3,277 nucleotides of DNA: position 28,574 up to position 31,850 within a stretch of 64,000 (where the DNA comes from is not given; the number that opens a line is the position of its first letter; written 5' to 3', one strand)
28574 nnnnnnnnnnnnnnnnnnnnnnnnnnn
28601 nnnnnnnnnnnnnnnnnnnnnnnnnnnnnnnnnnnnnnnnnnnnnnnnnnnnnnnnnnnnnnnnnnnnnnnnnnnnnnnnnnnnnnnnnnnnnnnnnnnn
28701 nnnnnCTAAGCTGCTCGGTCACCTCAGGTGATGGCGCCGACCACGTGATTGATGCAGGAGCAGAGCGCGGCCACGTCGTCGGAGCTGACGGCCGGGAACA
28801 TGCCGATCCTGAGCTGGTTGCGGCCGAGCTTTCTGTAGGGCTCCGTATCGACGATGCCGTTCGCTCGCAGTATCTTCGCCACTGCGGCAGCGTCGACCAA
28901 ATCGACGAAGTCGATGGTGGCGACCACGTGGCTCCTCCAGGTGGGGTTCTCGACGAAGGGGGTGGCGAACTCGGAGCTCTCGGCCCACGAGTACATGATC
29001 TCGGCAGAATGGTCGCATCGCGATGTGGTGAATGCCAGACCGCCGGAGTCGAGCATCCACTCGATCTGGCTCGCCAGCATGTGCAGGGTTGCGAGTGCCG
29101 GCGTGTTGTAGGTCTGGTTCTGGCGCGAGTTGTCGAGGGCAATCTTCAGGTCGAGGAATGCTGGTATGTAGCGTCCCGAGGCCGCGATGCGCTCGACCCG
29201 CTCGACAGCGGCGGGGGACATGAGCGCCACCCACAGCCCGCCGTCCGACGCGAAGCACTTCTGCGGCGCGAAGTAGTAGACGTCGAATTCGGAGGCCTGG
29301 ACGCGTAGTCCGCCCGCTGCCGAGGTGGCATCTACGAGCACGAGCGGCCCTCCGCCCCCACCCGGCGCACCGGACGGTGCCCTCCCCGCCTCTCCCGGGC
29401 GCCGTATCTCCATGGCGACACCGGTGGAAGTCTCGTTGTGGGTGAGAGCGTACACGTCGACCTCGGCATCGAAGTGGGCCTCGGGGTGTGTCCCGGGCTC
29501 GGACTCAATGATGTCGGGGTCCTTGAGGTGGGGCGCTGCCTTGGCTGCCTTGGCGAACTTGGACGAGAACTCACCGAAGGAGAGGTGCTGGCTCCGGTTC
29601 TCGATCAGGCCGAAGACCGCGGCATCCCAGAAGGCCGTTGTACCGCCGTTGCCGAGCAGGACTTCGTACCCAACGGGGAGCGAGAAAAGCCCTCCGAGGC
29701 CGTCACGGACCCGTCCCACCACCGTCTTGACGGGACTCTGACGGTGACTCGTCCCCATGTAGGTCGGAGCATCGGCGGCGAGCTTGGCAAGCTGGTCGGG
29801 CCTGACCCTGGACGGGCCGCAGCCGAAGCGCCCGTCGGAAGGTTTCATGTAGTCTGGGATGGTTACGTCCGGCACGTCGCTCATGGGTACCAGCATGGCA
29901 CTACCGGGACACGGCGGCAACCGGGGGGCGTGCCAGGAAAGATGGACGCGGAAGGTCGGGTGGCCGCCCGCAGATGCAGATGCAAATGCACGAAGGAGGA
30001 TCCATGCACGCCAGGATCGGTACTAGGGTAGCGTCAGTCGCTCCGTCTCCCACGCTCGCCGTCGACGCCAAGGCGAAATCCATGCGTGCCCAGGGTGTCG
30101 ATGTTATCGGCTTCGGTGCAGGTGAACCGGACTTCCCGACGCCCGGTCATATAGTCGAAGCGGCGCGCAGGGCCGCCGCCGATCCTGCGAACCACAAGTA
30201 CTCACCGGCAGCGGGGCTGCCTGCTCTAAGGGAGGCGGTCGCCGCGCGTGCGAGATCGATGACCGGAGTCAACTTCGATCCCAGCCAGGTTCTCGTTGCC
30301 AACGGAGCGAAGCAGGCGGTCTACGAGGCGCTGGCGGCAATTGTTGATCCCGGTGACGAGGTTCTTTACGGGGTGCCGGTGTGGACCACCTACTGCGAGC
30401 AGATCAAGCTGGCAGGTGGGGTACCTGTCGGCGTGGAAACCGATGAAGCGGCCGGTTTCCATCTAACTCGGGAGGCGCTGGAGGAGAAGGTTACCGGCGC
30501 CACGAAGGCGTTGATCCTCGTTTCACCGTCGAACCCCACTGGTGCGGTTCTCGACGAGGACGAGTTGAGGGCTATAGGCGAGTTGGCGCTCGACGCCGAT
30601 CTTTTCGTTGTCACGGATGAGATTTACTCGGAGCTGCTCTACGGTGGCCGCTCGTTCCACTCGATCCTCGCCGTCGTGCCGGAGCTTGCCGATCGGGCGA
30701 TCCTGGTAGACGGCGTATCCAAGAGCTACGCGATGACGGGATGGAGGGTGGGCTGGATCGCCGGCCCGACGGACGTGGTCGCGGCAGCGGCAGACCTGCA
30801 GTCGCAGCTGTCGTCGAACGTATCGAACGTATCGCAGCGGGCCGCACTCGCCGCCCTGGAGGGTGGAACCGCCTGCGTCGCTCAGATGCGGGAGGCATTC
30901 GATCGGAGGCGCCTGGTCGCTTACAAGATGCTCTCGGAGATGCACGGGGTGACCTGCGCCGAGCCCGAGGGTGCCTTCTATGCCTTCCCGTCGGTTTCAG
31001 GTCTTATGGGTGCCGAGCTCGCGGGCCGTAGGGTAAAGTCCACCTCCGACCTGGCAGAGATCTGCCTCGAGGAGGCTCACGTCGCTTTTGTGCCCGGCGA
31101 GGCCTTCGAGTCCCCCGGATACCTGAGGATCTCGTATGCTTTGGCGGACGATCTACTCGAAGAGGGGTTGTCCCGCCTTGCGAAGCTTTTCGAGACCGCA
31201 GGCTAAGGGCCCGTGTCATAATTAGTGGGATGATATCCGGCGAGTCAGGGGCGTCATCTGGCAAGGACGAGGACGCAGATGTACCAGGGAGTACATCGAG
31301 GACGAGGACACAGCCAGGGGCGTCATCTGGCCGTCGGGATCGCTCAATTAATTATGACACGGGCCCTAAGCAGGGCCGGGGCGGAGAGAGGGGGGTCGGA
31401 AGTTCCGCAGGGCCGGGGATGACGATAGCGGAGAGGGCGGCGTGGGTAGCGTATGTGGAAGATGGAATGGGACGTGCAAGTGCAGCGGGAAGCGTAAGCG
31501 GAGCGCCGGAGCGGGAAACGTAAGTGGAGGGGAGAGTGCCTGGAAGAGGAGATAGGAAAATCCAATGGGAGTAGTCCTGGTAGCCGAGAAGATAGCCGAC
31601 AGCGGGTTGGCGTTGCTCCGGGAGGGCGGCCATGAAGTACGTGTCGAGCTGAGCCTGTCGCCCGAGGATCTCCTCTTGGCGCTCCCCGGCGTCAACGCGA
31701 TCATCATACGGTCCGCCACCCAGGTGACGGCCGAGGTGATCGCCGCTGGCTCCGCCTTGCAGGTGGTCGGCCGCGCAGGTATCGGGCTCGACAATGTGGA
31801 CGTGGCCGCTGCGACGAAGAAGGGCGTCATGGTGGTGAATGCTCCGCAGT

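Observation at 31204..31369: Apparently novel 160-bp MITE with 18-bp perfect TIRs, TAA flanks and an unusual internal direct-repeat/hairpin layout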

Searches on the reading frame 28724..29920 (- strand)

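Call 22: search_protein_families(library=pfam, proteins=[window:28724-29920:-])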
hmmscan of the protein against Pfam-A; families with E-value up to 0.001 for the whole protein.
window:28724-29920:- (398 aa): 1 family
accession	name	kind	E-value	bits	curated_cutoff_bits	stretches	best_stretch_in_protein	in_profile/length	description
PF00266.25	Aminotran_5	-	3.3e-10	39.9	21.5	1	147-356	133-333/371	Aminotransferase class-V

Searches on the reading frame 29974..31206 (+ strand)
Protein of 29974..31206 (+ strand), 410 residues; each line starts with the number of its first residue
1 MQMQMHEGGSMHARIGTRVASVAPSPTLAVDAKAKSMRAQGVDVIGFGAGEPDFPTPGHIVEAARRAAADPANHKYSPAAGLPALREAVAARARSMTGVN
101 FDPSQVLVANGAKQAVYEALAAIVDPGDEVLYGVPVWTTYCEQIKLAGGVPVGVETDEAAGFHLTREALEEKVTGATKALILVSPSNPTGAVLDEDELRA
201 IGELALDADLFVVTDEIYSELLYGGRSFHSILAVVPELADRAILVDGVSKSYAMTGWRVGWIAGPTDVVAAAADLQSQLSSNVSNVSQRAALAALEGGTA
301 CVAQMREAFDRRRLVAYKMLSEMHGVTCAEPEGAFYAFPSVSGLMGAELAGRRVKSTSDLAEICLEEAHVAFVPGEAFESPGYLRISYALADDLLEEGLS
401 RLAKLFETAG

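Call 14: find_encoding_contigs(protein=window:29974-31206:+, flank=10000, max_places=6)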
Protein window:29974-31206:+ (410 aa): no gene with exactly this product is on record in the collection.

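Call 22: search_protein_families(library=pfam, proteins=[window:29974-31206:+])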
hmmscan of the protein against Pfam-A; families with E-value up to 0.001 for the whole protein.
window:29974-31206:+ (410 aa): 2 families
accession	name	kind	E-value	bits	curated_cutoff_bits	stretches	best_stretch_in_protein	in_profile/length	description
PF00155.27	Aminotran_1_2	-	3.1e-74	250.8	19.7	1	43-402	2-361/361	Aminotransferase class I and II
PF01041.23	DegT_DnrJ_EryC1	-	1.8e-05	24.6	19.8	1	109-215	46-145/360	DegT/DnrJ/EryC1/StrS aminotransferase family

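Call 23: find_homologous_proteins(query=window:29974-31206:+, max_evalue=1e-50)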
Query window:29974-31206:+ (410 aa): 8000 proteins with E <= 1e-50 among 8000 candidates; the best 120 are listed.
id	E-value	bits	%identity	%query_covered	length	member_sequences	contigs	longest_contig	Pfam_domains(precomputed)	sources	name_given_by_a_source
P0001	6.1e-255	863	100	98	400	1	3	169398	PF00155.28,PF01041.24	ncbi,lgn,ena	-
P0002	8.5e-167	573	66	97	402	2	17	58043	PF00155.28,PF01212.28,PF01041.24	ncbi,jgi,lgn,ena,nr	ncbi:MAG: pyridoxal phosphate-dependent aminotransferase [Actinobacteria bacterium]|jgi:aspartate/me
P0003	2.9e-166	571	67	97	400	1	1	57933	PF00155.28,PF01212.28,PF01041.24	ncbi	ncbi:MAG: pyridoxal phosphate-dependent aminotransferase [Acidimicrobiales bacterium]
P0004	7.3e-159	547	65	98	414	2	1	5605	PF00155.28,PF01041.24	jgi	-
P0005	8.3e-159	547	64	98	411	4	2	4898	PF00155.28,PF01041.24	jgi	jgi:aspartate aminotransferase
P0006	2.6e-158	545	64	93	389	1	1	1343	PF00155.28,PF00266.26,PF01053.27,PF01041.24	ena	-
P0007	4.6e-158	544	64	97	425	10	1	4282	PF00155.28,PF01041.24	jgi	-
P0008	7.0e-158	544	66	97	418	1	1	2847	PF00155.28,PF01041.24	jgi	-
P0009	7.3e-158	544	65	98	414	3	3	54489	PF00155.28,PF01041.24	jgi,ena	-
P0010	1.4e-157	543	63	99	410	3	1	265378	PF00155.28,PF01053.27,PF01041.24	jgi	jgi:aspartate aminotransferase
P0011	1.7e-157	543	64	98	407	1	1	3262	PF00155.28,PF01053.27,PF01041.24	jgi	jgi:aspartate aminotransferase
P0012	1.9e-157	542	67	95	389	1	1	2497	PF00155.28,PF01041.24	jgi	jgi:aspartate/methionine/tyrosine aminotransferase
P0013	4.4e-157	541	65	97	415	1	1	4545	PF00155.28,PF01041.24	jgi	jgi:aspartate aminotransferase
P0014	6.3e-157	541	64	98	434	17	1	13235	PF00155.28,PF01041.24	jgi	jgi:aspartate/methionine/tyrosine aminotransferase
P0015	6.8e-157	541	63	98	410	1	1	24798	PF00155.28,PF01053.27,PF01041.24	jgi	jgi:aspartate aminotransferase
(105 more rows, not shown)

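Call 24: find_encoding_contigs(protein=P0001, flank=10000, max_places=10)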
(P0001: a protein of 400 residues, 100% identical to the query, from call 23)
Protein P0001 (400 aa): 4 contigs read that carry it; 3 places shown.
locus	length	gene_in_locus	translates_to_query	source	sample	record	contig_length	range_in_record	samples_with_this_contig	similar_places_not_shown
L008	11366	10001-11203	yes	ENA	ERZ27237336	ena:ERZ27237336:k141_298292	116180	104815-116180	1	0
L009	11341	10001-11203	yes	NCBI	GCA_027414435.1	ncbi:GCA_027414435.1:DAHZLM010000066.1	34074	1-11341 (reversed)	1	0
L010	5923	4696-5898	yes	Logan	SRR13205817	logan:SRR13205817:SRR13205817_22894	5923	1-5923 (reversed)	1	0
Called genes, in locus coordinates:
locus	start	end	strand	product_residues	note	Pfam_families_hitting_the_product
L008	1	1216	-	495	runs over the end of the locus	PF02934:GatB_N, PF02637:GatB_Yqey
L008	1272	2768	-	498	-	PF01425:Amidase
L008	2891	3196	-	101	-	PF02686:GatC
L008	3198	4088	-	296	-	PF02629:CoA_binding, PF13607:Succ_CoA_lig, PF00549:Ligase_CoA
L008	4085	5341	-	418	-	PF02786:CPSase_L_D2 (faint), PF08442:ATP-grasp_2, PF13549:ATP-grasp_5, PF24948:Citrate_synth_N, PF00549:Ligase_CoA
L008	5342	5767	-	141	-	PF02310:B12-binding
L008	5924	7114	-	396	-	PF00108:Thiolase_N, PF02803:Thiolase_C (weak), PF22691:Thiolase_C_1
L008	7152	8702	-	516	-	PF01796:OB_ChsH2_C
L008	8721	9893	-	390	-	PF00266:Aminotran_5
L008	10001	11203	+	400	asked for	PF00155:Aminotran_1_2, PF01041:DegT_DnrJ_EryC1 (faint)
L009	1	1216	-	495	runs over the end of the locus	PF02934:GatB_N, PF02637:GatB_Yqey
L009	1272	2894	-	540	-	PF01425:Amidase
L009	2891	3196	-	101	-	PF02686:GatC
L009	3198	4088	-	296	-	PF02629:CoA_binding, PF13607:Succ_CoA_lig, PF00549:Ligase_CoA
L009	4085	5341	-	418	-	PF02786:CPSase_L_D2 (faint), PF08442:ATP-grasp_2, PF13549:ATP-grasp_5, PF24948:Citrate_synth_N, PF00549:Ligase_CoA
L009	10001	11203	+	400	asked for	PF00155:Aminotran_1_2, PF01041:DegT_DnrJ_EryC1 (faint)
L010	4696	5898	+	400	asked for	PF00155:Aminotran_1_2, PF01041:DegT_DnrJ_EryC1 (faint)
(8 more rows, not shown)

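Call 52: find_encoding_contigs(protein=P0003, flank=4000, max_places=3)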
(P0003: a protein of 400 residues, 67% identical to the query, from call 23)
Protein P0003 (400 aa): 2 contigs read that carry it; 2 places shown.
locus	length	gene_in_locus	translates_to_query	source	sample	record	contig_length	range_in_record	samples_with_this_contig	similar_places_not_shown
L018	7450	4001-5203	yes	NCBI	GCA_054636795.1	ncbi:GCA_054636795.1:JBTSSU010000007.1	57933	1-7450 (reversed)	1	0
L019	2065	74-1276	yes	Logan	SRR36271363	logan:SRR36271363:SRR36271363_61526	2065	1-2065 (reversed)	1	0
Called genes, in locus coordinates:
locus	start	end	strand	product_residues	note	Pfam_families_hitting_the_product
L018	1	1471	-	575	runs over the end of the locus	PF07282:Cas12f1-like_TNB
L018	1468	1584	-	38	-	-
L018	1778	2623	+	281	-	-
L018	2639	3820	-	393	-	PF00266:Aminotran_5 (weak)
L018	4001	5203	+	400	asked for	PF00155:Aminotran_1_2, PF01041:DegT_DnrJ_EryC1, PF01212:Beta_elim_lyase (weak)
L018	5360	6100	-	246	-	PF00119:ATP-synt_A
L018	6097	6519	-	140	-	-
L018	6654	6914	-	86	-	PF09527:ATPase_gene1 (weak)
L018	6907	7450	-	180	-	?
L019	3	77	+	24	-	?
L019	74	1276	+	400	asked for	PF00155:Aminotran_1_2, PF01041:DegT_DnrJ_EryC1, PF01212:Beta_elim_lyase (weak)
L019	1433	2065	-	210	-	?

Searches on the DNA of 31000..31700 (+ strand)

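Call 35: search_dna_similar(query=window:31204-31369:+, collection=plasmids, mode=distant, max_evalue=10, max_rows=20)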
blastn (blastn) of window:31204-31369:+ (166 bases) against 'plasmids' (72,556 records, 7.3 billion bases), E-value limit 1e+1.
Records with a match: 4; places in all: 4; records where one place covers at least 80% of the query: 0.
Best place of each record, by identity: 95-99% 1; 80-90% 3.
By first word of the organism name: Streptomyces 2; Paraburkholderia 1; Rhizobium 1.
By predicted mobility (MOB-suite, as given by PLSDB): non-mobilizable 2; mobilizable 1; conjugative 1.
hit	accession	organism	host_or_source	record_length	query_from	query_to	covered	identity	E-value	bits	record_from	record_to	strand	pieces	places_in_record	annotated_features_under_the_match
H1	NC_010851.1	Streptomyces sp. FR1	-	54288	85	124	24%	82.5%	6e+0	38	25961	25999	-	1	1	hypothetical protein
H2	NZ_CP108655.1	Streptomyces sp. NBC_01102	-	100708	84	120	22%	83.8%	6e+0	37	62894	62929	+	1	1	hypothetical protein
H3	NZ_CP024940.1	Paraburkholderia hospita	soil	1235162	40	69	18%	86.7%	6e+0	37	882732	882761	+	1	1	record has no annotation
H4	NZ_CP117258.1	Rhizobium tumorigenes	Rubus sp.,pure bacterial culture,Aerial ...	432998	118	140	14%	95.7%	6e+0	38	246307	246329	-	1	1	RbsD/FucU domain-containing protein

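Call 36: search_dna_similar(query=window:31204-31369:+, collection=phages, mode=distant, max_evalue=10, max_rows=10)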
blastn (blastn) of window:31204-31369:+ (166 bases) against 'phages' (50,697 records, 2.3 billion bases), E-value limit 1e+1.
Records with a match: 23; places in all: 23; records where one place covers at least 80% of the query: 0.
Best place of each record, by identity: >=99% 5; 95-99% 2; 90-95% 8; 80-90% 8.
By first word of the organism name: Mycobacterium 9; Streptococcus 8; Arthrobacter 3; Gordonia 2; Lactobacillus 1.
By host as written in the record: Mycobacterium smegmatis mc2 155 5; Mycobacterium smegmatis mc#155 2; Mycolicibacterium smegmatis mc2155 2; Gordonia terrae 3612 2; Arthrobacter globiformis NRRL B-2979 2; Streptococcus pneumoniae isolate K13-810 2; Streptococcus pneumoniae 08B06220 2; Streptococcus pneumoniae, strain 34117 1; and 5 more.
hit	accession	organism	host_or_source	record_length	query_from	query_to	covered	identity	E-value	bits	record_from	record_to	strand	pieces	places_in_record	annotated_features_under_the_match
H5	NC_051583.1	Mycobacterium phage Saguaro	Mycobacterium smegmatis mc#155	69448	81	124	27%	84.8%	4e-2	43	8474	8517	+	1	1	11: portal protein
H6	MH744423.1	Mycobacterium phage Saguaro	Mycobacterium smegmatis mc#155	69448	81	124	27%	84.8%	4e-2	43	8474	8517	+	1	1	11: portal protein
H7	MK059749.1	Mycobacterium phage CRB2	Mycolicibacterium smegmatis mc2155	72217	81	115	21%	85.7%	5e-1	39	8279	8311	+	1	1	portal protein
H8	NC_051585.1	Mycobacterium phage CRB2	Mycolicibacterium smegmatis mc2155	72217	81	115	21%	85.7%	5e-1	39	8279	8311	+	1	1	portal protein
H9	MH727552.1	Gordonia phage KidneyBean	Gordonia terrae 3612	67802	81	111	19%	87.5%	2e+0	37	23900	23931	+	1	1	38: tail assembly chaperone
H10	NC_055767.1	Gordonia phage KidneyBean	Gordonia terrae 3612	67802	81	111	19%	87.5%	2e+0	37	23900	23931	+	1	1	38: tail assembly chaperone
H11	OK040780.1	Arthrobacter phage Sarge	Arthrobacter globiformis NRRL B-2979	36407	33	60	17%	89.3%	6e+0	36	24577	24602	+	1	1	34: HNH endonuclease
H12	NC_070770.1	Arthrobacter phage Sarge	Arthrobacter globiformis NRRL B-2979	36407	33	60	17%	89.3%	6e+0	36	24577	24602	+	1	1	34: endonuclease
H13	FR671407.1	Streptococcus phage 34117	Streptococcus pneumoniae, strain 34117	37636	121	144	14%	91.7%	6e+0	36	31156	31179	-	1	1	scaffold 2 | IstB-type ATPase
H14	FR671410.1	Streptococcus phage 8140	Streptococcus pneumoniae, strain 8140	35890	121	144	14%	91.7%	6e+0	36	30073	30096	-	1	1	scaffold 4 | IstB-type ATPase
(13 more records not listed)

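Call 51: search_rna_families(source=window, start=31000, end=31700, threshold=evalue, max_evalue=10)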
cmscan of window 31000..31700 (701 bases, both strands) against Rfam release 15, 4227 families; matches with E-value up to 10: 1.
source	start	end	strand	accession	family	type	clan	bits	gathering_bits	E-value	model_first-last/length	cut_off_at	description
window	31628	31654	+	RF01303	sR49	Gene; snRNA; snoRNA; CD-box;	-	14.2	50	6.1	1-56/56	no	Small nucleolar RNA sR49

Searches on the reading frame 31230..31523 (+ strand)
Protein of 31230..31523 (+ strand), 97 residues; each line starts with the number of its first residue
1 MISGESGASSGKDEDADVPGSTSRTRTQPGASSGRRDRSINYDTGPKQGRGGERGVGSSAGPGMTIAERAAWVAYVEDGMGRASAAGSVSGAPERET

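Call 45: list_cluster_members(proteins=[P0121, P0001, window:44953-45075:+, window:31230-31523:+, window:44903-45070:-, window:44617-45021:-, window:31279-31422:+, window:31004-31264:-])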
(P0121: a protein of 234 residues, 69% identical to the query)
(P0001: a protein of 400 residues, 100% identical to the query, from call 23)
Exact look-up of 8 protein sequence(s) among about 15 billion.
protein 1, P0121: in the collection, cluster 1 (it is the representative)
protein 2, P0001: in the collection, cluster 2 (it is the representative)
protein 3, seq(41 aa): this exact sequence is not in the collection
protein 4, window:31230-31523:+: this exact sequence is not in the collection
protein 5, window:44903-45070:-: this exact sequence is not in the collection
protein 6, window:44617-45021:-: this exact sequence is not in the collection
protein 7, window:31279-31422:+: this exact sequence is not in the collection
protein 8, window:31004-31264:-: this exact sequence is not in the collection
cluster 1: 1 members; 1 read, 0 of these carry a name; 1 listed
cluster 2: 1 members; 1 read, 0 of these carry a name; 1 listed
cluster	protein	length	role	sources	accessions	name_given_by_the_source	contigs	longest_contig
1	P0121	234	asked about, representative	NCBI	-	-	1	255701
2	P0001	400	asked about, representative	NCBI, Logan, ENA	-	-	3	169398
